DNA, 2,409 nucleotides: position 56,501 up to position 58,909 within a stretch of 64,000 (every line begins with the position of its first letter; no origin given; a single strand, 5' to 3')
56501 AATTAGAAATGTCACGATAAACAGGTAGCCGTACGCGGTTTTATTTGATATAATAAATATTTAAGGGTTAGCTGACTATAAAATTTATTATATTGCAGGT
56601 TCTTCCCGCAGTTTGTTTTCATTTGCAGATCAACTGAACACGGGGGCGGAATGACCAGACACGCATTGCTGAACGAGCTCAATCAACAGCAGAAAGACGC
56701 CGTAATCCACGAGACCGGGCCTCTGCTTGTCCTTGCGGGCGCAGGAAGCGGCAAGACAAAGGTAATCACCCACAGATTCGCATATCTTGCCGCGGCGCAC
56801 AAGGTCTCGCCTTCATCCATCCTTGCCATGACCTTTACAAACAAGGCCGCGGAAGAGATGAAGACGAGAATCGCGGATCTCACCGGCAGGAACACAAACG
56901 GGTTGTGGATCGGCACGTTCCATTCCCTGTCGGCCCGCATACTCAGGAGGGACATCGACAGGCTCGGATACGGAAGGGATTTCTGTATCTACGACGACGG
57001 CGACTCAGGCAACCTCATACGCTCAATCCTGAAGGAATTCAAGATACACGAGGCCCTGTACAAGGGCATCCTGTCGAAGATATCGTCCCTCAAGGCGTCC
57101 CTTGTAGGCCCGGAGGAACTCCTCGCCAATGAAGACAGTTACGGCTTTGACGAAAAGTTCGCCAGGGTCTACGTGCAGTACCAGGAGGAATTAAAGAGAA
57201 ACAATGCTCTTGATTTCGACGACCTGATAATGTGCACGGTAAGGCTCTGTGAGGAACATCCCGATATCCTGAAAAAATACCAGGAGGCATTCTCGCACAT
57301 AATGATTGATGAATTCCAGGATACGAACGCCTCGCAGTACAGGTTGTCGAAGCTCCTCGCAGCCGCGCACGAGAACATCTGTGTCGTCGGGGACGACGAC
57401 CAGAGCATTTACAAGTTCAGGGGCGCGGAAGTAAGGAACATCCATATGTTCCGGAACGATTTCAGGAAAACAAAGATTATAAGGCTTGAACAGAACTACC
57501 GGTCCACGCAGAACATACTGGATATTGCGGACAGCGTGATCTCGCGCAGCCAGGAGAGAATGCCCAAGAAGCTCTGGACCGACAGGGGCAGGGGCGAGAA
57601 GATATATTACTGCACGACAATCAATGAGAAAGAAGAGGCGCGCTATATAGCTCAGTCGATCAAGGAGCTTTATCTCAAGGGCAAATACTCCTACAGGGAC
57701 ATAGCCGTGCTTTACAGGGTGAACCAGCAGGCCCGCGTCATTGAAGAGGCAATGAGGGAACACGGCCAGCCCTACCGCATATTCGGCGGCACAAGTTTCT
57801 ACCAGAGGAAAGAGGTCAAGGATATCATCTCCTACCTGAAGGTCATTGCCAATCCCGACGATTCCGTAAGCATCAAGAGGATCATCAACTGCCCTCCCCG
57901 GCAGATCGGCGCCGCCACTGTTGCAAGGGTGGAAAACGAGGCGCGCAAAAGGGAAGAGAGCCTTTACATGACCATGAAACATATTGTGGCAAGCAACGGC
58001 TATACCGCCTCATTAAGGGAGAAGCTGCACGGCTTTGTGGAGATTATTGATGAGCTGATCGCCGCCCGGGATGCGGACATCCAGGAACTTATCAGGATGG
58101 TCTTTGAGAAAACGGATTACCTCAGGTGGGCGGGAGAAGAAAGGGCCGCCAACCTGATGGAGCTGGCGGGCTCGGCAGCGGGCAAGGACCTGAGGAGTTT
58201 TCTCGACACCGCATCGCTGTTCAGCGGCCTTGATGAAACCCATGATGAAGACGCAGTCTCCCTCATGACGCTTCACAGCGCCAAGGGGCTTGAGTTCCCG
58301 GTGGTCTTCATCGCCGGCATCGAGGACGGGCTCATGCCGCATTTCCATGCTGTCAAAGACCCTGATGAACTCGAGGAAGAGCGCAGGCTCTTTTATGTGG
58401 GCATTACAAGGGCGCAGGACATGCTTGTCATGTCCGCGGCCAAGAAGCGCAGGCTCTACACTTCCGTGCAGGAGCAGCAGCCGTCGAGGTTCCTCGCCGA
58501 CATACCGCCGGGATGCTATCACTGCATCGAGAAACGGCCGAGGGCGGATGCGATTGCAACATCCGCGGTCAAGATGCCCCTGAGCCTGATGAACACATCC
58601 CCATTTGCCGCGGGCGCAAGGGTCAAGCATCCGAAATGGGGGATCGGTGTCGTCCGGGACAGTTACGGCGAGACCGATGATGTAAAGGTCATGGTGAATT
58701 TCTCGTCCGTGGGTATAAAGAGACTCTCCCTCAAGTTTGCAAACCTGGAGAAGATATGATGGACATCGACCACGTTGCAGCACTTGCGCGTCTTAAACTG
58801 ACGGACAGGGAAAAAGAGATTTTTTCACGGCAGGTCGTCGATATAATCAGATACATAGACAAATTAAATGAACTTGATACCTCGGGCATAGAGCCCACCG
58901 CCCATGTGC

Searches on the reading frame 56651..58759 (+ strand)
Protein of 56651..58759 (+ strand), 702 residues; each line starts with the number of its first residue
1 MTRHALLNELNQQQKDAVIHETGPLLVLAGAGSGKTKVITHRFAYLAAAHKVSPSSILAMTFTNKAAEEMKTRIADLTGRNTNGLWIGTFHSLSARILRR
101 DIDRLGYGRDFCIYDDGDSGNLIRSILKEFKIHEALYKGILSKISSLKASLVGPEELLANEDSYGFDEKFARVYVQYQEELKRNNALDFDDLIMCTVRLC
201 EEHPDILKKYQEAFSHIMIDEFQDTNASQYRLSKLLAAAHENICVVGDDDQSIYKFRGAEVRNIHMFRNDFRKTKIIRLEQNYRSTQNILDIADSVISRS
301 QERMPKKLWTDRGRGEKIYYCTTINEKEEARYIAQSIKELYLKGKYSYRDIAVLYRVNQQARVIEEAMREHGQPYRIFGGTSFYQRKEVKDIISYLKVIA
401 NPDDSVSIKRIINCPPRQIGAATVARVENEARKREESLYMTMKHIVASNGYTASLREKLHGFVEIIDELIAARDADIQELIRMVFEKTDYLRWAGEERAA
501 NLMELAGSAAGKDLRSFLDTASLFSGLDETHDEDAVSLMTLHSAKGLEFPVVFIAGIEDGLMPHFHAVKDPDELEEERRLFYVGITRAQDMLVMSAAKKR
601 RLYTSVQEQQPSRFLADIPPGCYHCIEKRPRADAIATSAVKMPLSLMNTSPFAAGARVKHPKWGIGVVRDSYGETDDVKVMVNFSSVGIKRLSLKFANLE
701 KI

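Call 3: search_protein_families(library=pfam, proteins=[window:56651-58759:+], max_evalue=0.01)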
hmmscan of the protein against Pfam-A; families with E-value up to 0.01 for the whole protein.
window:56651-58759:+ (702 aa): 9 families
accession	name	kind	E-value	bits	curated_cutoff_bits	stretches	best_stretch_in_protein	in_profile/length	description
PF00580.27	UvrD-helicase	-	6e-90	302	23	1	10-271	1-270/271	UvrD/REP helicase N-terminal domain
PF13361.12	UvrD_C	-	3.7e-77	260.6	25.6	1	277-598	1-349/350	UvrD-like helicase C-terminal domain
PF13245.12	AAA_19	-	3.1e-25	89.3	25.1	1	14-257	1-134/134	AAA domain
PF13538.12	UvrD_C_2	-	2.3e-10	40.6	27.4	1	538-594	4-51/52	UvrD-like helicase C-terminal domain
PF21196.3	PcrA_UvrD_tudor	-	2.4e-10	40.5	23.9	1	655-701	2-48/48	PcrA/UvrD tudor domain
PF13604.12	AAA_30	-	3.2e-06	27.4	27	1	9-75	1-67/191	AAA domain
PF13086.12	AAA_11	-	5.6e-05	23.5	27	1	10-76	2-74/257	AAA domain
PF01443.25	Viral_helicase1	-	7.6e-05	23.1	21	0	533-593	174-225/228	Viral superfamily 1 RNA helicase core domain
PF12073.14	DUF3553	-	0.0031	17.5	20.3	1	655-702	4-50/50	Protein of unknown function (DUF3553)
